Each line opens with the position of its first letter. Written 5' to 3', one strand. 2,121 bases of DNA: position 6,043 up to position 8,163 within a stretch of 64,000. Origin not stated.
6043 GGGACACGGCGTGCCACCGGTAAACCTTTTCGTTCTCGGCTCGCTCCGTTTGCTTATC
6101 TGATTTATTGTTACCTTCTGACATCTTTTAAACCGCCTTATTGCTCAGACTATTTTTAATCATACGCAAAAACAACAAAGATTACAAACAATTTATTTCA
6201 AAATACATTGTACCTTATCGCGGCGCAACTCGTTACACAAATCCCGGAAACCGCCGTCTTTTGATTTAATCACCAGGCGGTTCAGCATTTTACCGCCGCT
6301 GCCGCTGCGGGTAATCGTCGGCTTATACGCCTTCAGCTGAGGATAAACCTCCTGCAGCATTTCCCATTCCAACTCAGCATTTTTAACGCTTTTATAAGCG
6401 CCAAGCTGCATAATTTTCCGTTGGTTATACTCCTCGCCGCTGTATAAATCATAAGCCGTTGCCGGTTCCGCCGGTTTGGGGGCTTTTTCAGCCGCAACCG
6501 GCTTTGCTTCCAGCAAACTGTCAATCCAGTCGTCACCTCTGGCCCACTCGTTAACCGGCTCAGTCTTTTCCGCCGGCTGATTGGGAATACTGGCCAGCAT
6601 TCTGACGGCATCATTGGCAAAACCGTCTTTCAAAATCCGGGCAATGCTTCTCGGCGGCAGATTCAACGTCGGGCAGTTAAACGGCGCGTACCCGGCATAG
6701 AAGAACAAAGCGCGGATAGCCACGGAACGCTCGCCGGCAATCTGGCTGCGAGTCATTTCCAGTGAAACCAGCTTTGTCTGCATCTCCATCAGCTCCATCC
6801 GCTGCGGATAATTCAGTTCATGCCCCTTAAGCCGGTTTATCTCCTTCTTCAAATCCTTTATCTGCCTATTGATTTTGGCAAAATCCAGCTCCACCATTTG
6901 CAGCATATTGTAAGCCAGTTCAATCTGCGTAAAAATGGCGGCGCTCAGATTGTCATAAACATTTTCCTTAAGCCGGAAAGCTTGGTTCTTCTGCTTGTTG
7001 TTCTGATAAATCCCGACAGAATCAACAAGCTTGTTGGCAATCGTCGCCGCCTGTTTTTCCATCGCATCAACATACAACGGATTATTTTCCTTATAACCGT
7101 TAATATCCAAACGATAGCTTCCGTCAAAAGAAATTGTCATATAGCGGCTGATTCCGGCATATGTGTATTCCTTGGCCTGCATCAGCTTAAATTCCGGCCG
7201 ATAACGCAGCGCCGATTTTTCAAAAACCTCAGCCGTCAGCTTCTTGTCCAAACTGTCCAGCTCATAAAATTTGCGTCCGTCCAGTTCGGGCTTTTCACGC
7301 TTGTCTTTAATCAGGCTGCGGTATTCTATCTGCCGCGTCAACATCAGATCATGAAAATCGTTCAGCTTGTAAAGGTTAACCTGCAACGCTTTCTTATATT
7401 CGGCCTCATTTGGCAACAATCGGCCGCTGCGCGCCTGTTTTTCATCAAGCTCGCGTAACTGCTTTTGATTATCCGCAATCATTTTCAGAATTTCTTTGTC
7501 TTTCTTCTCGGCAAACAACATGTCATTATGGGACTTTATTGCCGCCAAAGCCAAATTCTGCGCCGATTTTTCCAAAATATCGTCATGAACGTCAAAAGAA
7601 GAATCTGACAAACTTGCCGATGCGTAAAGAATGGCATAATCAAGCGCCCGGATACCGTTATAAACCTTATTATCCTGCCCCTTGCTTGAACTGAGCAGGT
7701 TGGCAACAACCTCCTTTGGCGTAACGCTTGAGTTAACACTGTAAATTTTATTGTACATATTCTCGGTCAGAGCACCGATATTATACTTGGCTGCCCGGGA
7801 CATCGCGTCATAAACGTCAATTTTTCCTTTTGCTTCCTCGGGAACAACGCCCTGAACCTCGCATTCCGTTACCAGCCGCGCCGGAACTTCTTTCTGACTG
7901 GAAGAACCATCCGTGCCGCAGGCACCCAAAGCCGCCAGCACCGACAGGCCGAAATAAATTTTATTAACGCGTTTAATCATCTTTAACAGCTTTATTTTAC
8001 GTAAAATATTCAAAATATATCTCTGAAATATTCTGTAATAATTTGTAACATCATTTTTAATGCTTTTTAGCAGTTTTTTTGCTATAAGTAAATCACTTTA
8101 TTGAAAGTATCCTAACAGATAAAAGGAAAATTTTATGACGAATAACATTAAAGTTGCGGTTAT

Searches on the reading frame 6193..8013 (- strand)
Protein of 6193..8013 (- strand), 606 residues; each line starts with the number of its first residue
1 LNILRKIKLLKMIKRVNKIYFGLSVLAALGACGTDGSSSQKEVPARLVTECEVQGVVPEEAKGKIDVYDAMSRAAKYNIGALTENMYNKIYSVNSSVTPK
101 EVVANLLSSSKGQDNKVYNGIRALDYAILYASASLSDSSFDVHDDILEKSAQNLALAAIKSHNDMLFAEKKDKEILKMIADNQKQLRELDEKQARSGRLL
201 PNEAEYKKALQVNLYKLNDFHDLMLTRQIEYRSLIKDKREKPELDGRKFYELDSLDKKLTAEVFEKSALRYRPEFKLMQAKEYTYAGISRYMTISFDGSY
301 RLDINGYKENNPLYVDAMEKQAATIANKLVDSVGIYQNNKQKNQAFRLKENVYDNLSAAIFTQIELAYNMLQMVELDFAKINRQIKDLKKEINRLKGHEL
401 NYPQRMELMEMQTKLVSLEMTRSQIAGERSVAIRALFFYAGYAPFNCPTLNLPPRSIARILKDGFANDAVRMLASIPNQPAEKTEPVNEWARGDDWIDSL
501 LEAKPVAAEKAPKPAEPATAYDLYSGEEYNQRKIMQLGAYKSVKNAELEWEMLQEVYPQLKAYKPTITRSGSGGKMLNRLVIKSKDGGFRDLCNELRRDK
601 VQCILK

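Call 3: search_protein_families(library=pfam, proteins=[window:6193-8013:-], max_evalue=0.01)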
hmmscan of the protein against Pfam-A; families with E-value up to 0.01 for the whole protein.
window:6193-8013:- (606 aa): 0 families

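Call 4: search_protein_families(library=ncbifam, proteins=[window:6193-8013:-], max_evalue=0.01)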
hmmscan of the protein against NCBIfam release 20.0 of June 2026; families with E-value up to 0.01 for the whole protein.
window:6193-8013:- (606 aa): 0 families

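Call 22: search_solved_structures(query=A2, max_evalue=10, show_alignments=2)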
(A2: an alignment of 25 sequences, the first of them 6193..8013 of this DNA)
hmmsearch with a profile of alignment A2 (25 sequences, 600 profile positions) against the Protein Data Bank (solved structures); distinct sequences matched with E-value up to 10: 4.
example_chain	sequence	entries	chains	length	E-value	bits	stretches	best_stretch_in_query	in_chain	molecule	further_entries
6tj1_A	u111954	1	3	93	0.35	12.6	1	157-198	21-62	De novo designed WSHC6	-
6tms_G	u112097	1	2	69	0.5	12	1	159-198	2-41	a novel designed pore protein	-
6tms_A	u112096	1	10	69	0.58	11.8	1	159-198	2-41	a novel designed pore protein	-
2jz1_A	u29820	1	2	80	0.65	11.7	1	358-404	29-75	Protein doublesex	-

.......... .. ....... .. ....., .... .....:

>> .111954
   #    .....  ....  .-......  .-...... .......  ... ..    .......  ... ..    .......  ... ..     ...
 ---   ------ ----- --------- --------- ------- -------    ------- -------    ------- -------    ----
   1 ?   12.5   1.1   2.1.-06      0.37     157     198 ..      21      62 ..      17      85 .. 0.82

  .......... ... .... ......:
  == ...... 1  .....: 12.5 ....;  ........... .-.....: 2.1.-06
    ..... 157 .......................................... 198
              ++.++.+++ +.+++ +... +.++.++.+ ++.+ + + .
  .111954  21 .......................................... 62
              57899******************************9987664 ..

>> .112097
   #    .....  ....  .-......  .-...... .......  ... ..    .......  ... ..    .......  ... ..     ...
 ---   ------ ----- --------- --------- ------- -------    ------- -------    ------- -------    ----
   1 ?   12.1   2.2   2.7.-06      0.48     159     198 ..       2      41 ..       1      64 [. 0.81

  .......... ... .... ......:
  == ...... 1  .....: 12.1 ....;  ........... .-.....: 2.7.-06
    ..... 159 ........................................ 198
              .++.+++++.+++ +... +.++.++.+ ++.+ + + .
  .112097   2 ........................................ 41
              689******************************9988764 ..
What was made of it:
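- Tried and rejected: The profile of the lipoprotein against PDB sequences gave only chance coiled-coil matches (call 22).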

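Call 25: find_homologous_proteins(query=window:6193-8013:-)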
Query window:6193-8013:- (606 aa): 33 proteins with E <= 0.001 among 8000 candidates.
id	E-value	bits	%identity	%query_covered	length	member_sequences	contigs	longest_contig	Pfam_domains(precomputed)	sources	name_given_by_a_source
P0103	0.0e+0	1306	98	100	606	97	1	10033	-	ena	-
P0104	9.0e-252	855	65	96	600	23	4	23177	-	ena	-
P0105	2.3e-246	837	64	98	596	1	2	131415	-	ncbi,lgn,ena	-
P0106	9.5e-212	723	100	56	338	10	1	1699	-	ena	-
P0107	8.8e-188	644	51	98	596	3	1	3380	-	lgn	-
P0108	6.4e-187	641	51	98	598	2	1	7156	-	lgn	-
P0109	1.2e-142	495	42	97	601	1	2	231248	-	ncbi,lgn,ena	-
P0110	5.4e-141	489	41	97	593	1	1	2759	-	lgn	-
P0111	2.4e-140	487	41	97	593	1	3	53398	-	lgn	-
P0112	1.4e-139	485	41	97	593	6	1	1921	-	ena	-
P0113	2.0e-139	484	43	96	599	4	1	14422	-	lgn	-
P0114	2.5e-139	484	42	97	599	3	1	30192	-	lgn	-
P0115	1.2e-136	475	40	97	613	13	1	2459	-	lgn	-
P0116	5.8e-134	466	42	92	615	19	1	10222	-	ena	-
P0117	4.5e-130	453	38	98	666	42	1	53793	-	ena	-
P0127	8.9e-118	413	36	95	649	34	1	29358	PF05036.19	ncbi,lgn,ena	-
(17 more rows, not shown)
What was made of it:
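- On SPOR domain (PF05036): P0127 carries a precomputed PF05036 hit (call 25).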

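Call 33: search_protein_families(library=pfam, alignment_id=A3, max_evalue=1)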
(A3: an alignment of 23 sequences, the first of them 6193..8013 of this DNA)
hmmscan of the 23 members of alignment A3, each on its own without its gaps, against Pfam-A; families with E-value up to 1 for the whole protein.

A. member 1, window:6193-8013:- (606 aa): 1 family
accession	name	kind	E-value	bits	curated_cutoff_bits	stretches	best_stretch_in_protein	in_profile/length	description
PF09021.16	HutP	-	0.12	13.1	25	1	24-76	28-80/128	HutP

B. families by the number of members that match (of 23 scanned): 30 families (the first 25 are shown)
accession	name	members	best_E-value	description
PF05036.18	SPOR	13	2.2e-06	SPOR domain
PF02321.23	OEP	6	0.0027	Outer membrane efflux protein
PF25505.1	ARM_CPL3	3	0.019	CPL3 ARM repeat domain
PF10845.14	DUF2576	2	0.0095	Protein of unknown function (DUF2576)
PF09228.15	Prok-TraM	2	0.17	Prokaryotic Transcriptional repressor TraM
PF23542.1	DUF1512_C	1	0.0058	Domain of unknown function (DUF1512) C-terminal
PF03941.20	INCENP_ARK-bind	1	0.012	Inner centromere protein, ARK binding region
PF05769.16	SIKE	1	0.015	SIKE family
PF05511.16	ATP-synt_F6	1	0.021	Mitochondrial ATP synthase coupling factor 6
PF09468.16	RNase_H2-Ydr279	1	0.027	Ydr279p protein family (RNase H2 complex component) wHTH domain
PF00515.34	TPR_1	1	0.028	Tetratricopeptide repeat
PF14282.11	FlxA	1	0.04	FlxA-like protein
PF24531.2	ANC1_spectrin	1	0.051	Nuclear anchorage protein 1, spectrin repeat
PF07912.19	ERp29_N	1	0.051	ERp29, N-terminal domain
PF18698.7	HisK_sensor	1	0.061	Histidine kinase sensor domain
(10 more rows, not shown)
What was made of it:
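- On TolC-family outer-membrane factor (PF02321 OEP): Six of 23 homologues have weak hits (best E 0.003) (call 33).
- On SPOR domain (PF05036): Thirteen of 23 homologues hit SPOR (best E 2e-6) (call 33).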

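Call 34: search_protein_families(library=padloc, proteins=[window:6193-8013:-], max_evalue=0.01)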
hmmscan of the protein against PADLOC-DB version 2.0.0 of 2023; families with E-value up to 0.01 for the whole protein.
window:6193-8013:- (606 aa): 0 families

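Call 36: predict_structure(alignment_id=A3)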
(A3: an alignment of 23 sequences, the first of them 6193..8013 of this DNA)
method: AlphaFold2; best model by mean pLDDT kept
length: 606 residues; sequences in the alignment: 23
mean_pLDDT: 83.0   pTM: 0.68
mean pLDDT of the five models: 83.0, 81.9, 80.6, 79.6, 77.5
residues with pLDDT >= 90: 295; 70-90: 200; 50-70: 68; < 50: 43
segments of 3 or more residues with pLDDT < 50: 28-48, 480-487, 504-512
pLDDT, mean of each block of 10 residues (from residue 1): 59 67 55 35 43 70 92 93 85 70 83 73 93 84 88 95 94 95 96 94 95 96 93 92 87 83 92 80 83 77 74 87 94 90 85 93 93 91 96 88 94 96 93 94 91 93 88 74 48 56 48 61 84 92 91 91 91 82 91 91 88
secondary structure, 60 per line:
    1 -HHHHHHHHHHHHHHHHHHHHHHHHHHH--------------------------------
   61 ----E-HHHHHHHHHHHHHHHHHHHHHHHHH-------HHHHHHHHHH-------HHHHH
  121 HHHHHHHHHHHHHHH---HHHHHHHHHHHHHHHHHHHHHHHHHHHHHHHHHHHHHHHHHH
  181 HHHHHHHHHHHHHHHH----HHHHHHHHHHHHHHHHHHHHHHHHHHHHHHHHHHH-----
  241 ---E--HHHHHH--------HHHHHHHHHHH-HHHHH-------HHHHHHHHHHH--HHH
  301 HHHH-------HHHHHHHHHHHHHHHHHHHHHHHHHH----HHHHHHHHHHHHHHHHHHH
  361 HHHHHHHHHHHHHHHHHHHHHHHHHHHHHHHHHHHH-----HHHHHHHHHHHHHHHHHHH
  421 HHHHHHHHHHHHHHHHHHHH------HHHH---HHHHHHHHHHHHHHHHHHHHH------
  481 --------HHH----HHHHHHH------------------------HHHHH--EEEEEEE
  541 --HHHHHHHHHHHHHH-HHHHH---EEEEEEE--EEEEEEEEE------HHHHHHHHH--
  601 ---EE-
elements in order: H2-28 H67-91 H99-108 H116-135 H139-196 H201-235 H247-252 H261-271 H273-277 H285-295 H298-304 H312-337 H342-396 H402-440 H447-450 H454-474 H496-502 H527-531 E534-540 H543-556 H558-562 E566-572 E575-583 H590-598
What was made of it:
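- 6193..8013 (-): First gene of the module: a 606-aa lipoprotein with a TolC-like helical region (residues ~63-475) and a C-terminal SPOR domain (residues ~533-606). The AF2 model has pLDDT 83 (call 36).
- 6196..6417 (-): SPOR (peptidoglycan-binding) domain of the lipoprotein. The model shows a beta-alpha-beta-beta-alpha-beta order (E534-540, H543-562, E566-572, E575-583, H590-598) (call 36).
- On TolC-family outer-membrane factor (PF02321 OEP): The model has H139-196/H201-235 and H342-396/H402-440 (call 36). The segments in the barrel positions are short or helical (call 36).
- On SPOR domain (PF05036): The fold order is present in the model (call 36).
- SPOR domains target septal peptidoglycan (established knowledge), and the lipoprotein has one (calls 33, 36).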

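Call 39: fold_search(model_id=the predicted structure, library=pdb)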
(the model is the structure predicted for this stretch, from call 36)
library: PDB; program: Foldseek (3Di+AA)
matches with E <= 10: 741; with E <= 0.001: 0
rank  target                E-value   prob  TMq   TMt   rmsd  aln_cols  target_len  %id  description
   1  5bun_A                1.3e-03  1.00  0.28  0.37  19.8       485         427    8  Crystal structure of an antigenic outer membrane protein ST50 from Salmonella Typhi (released 2015-12-23)
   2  9a2x_MODEL_1_A        1.5e-03  1.00  0.28  0.33  28.8       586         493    9  Model of E. coli TolC by in-cell photo-crosslinking MS and deep learning (released 2023-02-24)
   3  5bun_C                2.2e-03  1.00  0.30  0.40  24.2       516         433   11  Crystal structure of an antigenic outer membrane protein ST50 from Salmonella Typhi (released 2015-12-23)
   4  5azo                  2.6e-03  1.00  0.29  0.37  19.7       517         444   10  Crystal structure of a membrane protein from Pseudomonas aeruginosa (released 2016-06-08)
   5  1wp1_B                2.8e-03  1.00  0.26  0.35  17.2       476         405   11  Crystal structure of the drug-discharge outer membrane protein, OprM (released 2004-11-02)
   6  5iuy_A                3.0e-03  1.00  0.28  0.36  19.6       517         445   11  Structural insights of the outer-membrane channel OprN (released 2016-07-06)
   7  5bun_B                4.0e-03  1.00  0.28  0.38  20.9       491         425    7  Crystal structure of an antigenic outer membrane protein ST50 from Salmonella Typhi (released 2015-12-23)
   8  3pik                  4.8e-03  1.00  0.33  0.44  19.2       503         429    9  Outer membrane protein CusC (released 2011-02-02)
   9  9tg4_A                4.8e-03  1.00  0.31  0.41  19.8       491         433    8  Structure of the YbjP lipoprotein bound to the AcrABZ-TolC efflux pump (released 2026-04-08)
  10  4k7k_B                5.0e-03  1.00  0.28  0.43  14.8       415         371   11  Crystal structures of CusC review conformational changes accompanying folding and transmembrane channel formation (released 2013-10-16)
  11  5azp_B                5.7e-03  1.00  0.28  0.35  19.7       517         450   11  Crystal structure of a membrane protein from Pseudomonas aeruginosa (released 2016-06-08)
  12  5azs_C                6.5e-03  1.00  0.31  0.40  17.7       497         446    8  Crystal structure of a membrane protein from Pseudomonas aeruginosa (released 2016-06-08)
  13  1yc9                  7.1e-03  1.00  0.26  0.35  17.7       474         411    8  The crystal structure of the outer membrane protein VceC from the bacterial pathogen Vibrio cholerae at 1.8 resolution (released 2005-03-01)
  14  2wmz_A                7.4e-03  1.00  0.33  0.44  22.6       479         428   10  Structure of a mutated TolC (released 2011-01-26)
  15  9v52_C1               7.4e-03  1.00  0.31  0.42  19.1       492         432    8  Structure of TolC and YbjP closed state complex (released 2025-11-05)
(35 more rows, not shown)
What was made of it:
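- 6193..8013 (-): The top 39 Foldseek PDB hits are all TolC-family channels, with prob ~1, E ~1e-3 and TM 0.26-0.44 (call 39).
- On TolC-family outer-membrane factor (PF02321 OEP): The top 39 Foldseek hits are OMFs (call 39).
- TolC-family fold hits (call 39); SPOR and OEP Pfam hits in homologues (call 33).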
